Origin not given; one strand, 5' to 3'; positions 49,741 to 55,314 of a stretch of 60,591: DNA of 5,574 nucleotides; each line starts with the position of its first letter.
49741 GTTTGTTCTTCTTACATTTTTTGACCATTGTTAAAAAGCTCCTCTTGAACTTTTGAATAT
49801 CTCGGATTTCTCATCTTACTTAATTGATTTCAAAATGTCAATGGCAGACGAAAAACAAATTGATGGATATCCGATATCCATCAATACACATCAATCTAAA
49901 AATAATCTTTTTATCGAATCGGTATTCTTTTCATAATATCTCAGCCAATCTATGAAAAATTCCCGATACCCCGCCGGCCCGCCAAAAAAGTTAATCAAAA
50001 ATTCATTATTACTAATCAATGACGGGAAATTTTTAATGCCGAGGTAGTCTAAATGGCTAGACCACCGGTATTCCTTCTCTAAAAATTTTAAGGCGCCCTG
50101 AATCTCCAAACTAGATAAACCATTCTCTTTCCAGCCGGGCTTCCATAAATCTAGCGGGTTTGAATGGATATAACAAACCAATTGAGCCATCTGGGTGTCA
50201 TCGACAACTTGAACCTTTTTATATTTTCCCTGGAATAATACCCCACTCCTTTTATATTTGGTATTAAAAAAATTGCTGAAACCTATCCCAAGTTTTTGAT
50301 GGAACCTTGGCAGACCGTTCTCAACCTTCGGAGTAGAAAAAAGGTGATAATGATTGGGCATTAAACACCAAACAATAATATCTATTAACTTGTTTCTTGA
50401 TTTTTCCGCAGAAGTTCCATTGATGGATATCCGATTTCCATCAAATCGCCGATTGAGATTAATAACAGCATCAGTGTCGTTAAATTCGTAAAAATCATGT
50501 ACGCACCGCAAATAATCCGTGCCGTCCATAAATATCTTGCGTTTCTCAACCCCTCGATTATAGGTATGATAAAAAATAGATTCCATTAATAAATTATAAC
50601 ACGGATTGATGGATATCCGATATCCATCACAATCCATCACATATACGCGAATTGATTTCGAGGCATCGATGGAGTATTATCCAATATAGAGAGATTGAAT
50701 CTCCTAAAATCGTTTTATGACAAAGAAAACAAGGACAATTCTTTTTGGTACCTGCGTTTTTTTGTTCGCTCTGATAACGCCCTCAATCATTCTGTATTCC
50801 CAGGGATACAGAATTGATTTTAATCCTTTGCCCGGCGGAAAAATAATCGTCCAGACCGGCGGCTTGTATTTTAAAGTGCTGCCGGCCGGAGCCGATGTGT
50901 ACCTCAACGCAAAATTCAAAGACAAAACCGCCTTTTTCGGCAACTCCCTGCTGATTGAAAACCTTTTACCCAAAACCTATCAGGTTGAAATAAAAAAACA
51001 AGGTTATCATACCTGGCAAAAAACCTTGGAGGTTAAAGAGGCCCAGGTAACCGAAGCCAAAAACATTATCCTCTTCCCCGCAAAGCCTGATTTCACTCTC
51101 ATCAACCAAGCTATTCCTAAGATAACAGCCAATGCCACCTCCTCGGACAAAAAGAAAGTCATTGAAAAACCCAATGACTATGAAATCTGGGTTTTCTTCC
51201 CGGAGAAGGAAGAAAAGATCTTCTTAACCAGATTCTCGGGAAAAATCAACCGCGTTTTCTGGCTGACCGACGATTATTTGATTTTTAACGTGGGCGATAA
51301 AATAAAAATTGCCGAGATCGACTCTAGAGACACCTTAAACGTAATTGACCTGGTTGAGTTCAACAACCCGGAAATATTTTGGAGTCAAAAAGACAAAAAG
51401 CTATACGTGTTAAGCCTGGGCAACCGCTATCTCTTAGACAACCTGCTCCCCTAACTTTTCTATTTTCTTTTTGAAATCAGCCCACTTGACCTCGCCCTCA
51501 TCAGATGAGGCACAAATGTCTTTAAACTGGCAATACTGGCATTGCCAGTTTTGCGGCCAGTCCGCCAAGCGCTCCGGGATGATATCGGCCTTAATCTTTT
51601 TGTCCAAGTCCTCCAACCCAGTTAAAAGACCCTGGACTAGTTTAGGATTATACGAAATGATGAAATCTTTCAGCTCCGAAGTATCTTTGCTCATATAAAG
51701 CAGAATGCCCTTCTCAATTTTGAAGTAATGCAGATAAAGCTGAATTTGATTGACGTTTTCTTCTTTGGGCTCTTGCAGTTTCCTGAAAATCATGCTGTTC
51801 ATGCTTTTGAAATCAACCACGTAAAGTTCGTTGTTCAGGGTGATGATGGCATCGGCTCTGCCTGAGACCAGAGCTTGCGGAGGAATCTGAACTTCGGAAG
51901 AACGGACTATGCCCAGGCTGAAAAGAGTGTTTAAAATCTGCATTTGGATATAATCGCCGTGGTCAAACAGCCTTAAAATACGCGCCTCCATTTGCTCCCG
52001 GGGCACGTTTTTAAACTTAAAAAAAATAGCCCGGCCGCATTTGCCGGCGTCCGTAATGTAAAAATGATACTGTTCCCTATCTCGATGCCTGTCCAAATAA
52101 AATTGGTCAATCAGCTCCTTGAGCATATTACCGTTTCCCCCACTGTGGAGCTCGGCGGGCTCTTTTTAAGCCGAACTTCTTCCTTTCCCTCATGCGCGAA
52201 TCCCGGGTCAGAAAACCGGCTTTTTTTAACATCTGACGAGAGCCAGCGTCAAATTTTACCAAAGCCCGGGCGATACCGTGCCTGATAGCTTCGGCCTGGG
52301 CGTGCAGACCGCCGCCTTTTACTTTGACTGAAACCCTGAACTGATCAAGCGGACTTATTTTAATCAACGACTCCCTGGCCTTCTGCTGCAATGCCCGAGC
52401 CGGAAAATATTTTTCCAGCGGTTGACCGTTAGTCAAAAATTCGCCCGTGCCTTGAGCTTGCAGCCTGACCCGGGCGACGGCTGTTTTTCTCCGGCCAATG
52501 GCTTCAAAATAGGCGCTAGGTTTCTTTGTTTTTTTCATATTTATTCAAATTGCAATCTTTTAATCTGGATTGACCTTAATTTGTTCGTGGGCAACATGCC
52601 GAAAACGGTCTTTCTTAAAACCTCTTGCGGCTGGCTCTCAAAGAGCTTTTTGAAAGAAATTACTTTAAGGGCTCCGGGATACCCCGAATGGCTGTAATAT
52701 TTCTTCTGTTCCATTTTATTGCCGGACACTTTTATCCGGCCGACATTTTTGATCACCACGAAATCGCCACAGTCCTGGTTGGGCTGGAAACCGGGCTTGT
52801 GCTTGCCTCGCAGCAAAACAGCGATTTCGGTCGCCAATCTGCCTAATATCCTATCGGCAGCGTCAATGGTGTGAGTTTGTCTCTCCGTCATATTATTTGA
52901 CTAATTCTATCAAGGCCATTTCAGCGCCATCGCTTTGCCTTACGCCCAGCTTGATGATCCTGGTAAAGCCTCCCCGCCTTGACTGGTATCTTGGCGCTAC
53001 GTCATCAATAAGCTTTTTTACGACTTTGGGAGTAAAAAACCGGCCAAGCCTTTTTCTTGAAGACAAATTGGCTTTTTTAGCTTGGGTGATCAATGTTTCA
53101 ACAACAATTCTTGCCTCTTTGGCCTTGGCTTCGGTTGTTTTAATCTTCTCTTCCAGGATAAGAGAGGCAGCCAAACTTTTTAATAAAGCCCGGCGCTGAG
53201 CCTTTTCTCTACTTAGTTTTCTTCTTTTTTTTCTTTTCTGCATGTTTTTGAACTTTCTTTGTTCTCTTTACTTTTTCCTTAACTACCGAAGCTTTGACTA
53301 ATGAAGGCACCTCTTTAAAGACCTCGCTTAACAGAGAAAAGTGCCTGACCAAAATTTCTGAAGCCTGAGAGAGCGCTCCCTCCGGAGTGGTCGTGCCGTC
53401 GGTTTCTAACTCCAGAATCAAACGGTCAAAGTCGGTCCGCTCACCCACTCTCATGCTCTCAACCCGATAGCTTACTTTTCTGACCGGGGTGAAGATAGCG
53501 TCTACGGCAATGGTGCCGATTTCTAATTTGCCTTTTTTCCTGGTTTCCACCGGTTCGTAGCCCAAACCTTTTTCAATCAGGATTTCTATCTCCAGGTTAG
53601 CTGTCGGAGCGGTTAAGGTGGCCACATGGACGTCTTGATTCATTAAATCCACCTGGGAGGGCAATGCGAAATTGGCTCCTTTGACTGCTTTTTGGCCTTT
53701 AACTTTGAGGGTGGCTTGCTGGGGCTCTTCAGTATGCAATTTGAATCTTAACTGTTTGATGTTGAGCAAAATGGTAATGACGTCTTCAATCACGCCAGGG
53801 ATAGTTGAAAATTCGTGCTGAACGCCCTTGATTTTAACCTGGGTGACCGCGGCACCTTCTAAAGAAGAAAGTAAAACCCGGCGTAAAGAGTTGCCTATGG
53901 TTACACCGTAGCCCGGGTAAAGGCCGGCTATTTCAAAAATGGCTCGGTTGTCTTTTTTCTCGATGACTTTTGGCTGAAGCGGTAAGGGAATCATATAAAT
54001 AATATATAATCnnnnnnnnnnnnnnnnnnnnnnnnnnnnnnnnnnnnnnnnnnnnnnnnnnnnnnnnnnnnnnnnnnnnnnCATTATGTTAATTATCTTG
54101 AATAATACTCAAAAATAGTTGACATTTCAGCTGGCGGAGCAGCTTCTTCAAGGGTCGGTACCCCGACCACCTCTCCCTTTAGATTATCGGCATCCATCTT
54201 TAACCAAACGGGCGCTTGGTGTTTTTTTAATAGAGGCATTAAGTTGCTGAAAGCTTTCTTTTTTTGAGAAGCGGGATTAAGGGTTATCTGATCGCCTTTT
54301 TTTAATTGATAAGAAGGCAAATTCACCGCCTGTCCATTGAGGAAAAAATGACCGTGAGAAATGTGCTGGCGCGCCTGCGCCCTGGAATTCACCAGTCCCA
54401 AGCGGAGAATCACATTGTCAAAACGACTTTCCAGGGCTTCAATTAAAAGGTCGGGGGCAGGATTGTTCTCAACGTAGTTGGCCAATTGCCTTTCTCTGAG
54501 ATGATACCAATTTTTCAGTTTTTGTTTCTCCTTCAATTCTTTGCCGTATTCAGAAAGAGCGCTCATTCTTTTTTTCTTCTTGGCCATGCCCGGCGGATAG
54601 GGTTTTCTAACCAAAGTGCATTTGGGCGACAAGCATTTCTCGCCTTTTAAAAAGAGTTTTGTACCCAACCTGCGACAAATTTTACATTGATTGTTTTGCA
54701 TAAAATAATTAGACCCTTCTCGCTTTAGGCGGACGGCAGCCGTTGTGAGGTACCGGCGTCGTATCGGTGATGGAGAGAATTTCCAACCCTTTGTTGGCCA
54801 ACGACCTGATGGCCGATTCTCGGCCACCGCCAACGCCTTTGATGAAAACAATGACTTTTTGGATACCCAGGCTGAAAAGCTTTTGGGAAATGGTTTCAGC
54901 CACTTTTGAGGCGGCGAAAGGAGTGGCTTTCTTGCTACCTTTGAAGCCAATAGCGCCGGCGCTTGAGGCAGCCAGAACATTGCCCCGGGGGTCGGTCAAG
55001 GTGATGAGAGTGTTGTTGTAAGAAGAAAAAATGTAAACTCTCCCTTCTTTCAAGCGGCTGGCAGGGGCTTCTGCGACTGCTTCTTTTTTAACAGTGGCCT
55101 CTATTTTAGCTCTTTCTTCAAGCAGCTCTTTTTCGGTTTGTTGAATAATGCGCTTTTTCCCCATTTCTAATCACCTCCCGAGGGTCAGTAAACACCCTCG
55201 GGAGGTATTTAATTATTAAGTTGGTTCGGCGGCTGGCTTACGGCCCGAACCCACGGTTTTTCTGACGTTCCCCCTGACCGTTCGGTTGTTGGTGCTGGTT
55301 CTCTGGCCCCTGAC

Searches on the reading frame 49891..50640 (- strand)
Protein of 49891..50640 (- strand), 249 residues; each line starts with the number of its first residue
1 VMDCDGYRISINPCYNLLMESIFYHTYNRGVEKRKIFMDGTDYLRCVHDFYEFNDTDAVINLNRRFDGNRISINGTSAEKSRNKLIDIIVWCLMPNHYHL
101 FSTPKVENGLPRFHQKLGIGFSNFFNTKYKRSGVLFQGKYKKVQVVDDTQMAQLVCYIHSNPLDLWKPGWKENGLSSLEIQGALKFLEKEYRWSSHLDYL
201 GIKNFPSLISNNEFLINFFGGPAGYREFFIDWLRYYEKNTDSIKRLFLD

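Call 63: search_protein_families(library=ncbifam, proteins=[window:49891-50640:-], max_evalue=1)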
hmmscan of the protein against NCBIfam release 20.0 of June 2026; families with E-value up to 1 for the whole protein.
window:49891-50640:- (249 aa): 1 family
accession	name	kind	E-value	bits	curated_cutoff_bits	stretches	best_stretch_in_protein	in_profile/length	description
NF047646.1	REP_Tyr_transpos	equivalog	1.4e-09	37.9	80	1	80-163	41-132/146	REP-associated tyrosine transposase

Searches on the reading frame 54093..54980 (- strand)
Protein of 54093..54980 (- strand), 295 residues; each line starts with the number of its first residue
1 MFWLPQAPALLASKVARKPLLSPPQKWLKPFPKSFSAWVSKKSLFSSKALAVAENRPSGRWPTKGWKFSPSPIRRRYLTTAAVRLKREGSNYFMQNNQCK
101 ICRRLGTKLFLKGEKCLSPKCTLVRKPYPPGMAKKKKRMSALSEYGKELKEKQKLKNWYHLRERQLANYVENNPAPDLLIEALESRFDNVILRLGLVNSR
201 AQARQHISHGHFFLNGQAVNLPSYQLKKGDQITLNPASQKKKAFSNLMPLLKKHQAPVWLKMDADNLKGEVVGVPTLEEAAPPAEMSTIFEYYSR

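Call 6: search_protein_families(library=ncbifam, proteins=[window:54093-54980:-])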
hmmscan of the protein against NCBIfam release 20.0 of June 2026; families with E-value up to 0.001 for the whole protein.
window:54093-54980:- (295 aa): 5 families
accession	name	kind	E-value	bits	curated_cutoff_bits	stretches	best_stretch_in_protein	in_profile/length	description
NF003717.0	PRK05327.1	equivalog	1e-54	185.5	116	1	96-295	6-202/202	30S ribosomal protein S4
TIGR01017.1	rpsD_bact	equivalog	1.4e-48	165.3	177.2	1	97-295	5-200/200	30S ribosomal protein S4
NF003139.0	PRK04051.1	equivalog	8.8e-11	42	138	1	182-239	100-159/179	30S ribosomal protein S4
TIGR01018.1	uS4_arch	equivalog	3.1e-08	33.7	82.25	1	182-231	101-150/162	30S ribosomal protein S4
TIGR00478.1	tly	subfamily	0.0003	20.2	185.8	1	186-253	1-69/228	TlyA family rRNA (cytidine-2'-O)-methyltransferase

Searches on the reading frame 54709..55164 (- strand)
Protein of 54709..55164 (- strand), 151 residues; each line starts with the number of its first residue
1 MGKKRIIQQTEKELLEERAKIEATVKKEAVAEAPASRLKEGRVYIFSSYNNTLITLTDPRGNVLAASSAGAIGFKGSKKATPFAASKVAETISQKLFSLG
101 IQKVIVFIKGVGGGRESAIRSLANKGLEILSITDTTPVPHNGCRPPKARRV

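Call 6: search_protein_families(library=ncbifam, proteins=[window:54709-55164:-])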
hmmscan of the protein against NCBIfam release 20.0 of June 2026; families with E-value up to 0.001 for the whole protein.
window:54709-55164:- (151 aa): 4 families
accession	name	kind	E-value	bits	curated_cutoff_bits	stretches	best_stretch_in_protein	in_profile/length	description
NF003698.1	PRK05309.1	equivalog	1.7e-47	160.8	111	1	37-150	7-120/120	30S ribosomal protein S11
TIGR03632.1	uS11_bact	equivalog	2.3e-46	157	154.5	1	38-147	7-116/117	30S ribosomal protein S11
NF007176.0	PRK09607.1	equivalog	3.2e-24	85.6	182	1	37-150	6-128/132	30S ribosomal protein S11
TIGR03628.1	arch_S11P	equivalog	1.5e-20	73.8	182.35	1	41-146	3-117/117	30S ribosomal protein S11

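Call 65: find_homologous_proteins(query=window:54709-55164:-, max_evalue=1e-40)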
Query window:54709-55164:- (151 aa): 1936 proteins with E <= 1e-40 among 8000 candidates; the best 120 are listed.
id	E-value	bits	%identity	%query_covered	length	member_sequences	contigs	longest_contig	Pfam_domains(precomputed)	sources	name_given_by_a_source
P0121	1.8e-80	286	89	100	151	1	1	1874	PF00411.25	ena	-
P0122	2.1e-76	273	85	100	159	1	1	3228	PF00411.25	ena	-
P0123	1.5e-75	270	99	87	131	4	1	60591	PF00411.25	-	-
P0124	1.2e-74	267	83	100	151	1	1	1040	PF00411.25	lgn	-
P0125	2.8e-73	262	85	100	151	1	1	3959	PF00411.25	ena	-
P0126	2.0e-72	260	80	100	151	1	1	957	PF00411.25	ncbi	-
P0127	7.2e-72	258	81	100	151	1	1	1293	PF00411.25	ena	-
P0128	3.1e-69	249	78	100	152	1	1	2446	PF00411.25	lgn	-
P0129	6.5e-68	245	77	100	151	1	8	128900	PF00411.25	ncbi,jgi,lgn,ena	-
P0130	7.5e-68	245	78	100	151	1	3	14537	PF00411.25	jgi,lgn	-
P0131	2.7e-67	243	77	100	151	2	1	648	PF00411.25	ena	-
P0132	2.9e-67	243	78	100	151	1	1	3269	PF00411.25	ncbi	-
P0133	2.9e-66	240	77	100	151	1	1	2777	PF00411.25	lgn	-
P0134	1.0e-65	238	75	100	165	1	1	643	PF00411.25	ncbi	-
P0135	1.1e-65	238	75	100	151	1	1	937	PF00411.25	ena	-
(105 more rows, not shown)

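Call 66: find_encoding_contigs(protein=P0121, flank=2000, max_places=2)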
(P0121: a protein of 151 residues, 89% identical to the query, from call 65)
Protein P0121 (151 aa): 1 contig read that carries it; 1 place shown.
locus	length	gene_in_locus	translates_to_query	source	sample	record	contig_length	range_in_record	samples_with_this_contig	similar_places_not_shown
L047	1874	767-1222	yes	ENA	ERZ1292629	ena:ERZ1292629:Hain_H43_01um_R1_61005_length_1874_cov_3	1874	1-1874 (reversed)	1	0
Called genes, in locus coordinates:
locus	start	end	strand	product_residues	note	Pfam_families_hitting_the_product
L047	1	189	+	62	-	?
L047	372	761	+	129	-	PF00416:Ribosomal_S13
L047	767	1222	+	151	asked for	PF00411:Ribosomal_S11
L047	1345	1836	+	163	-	PF00163:Ribosomal_S4 (weak), PF01479:S4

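Call 67: find_encoding_contigs(protein=P0125, flank=2000, max_places=2)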
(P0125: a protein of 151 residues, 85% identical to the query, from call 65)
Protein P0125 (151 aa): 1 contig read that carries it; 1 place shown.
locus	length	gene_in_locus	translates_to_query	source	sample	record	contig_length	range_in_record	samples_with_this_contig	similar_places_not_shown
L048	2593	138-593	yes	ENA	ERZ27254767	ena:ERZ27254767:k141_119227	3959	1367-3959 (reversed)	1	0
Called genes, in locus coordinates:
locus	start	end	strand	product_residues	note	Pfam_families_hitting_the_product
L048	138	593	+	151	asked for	PF00411:Ribosomal_S11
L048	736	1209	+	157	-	PF00163:Ribosomal_S4 (weak), PF01479:S4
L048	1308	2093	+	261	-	PF01193:RNA_pol_L, PF01000:RNA_pol_A_bac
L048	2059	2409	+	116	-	PF01196:Ribosomal_L17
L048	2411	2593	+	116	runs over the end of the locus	PF00572:Ribosomal_L13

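Call 68: find_encoding_contigs(protein=P0129, flank=10000, max_places=2)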
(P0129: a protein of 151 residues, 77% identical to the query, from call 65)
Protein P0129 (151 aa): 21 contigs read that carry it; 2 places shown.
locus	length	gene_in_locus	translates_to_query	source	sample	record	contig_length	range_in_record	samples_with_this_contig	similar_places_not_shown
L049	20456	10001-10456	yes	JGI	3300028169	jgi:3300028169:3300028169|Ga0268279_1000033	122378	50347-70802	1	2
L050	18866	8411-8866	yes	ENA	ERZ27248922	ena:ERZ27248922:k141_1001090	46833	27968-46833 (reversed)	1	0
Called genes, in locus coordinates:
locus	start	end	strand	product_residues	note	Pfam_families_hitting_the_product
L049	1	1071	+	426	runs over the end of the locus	PF00344:SecY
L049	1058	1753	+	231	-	PF00406:ADK, PF13207:AAA_17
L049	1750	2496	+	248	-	PF00557:Peptidase_M24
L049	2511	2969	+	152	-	PF06695:Sm_multidrug_ex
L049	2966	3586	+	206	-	PF00121:TIM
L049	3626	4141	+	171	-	PF04308:RNaseH_like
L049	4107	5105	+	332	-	PF03054:tRNA_Me_trans, PF24167:DUF7411 (weak), PF00764:Arginosuc_synth (faint), PF20259:tRNA_Me_trans_M, PF20258:tRNA_Me_trans_C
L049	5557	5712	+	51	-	-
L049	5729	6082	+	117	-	-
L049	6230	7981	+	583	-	PF01411:tRNA-synt_2c, PF07973:tRNA_SAD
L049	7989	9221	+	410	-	-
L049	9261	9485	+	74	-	PF01176:eIF-1a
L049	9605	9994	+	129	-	PF00416:Ribosomal_S13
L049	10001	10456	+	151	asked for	PF00411:Ribosomal_S11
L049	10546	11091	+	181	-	PF00163:Ribosomal_S4, PF01479:S4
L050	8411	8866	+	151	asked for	PF00411:Ribosomal_S11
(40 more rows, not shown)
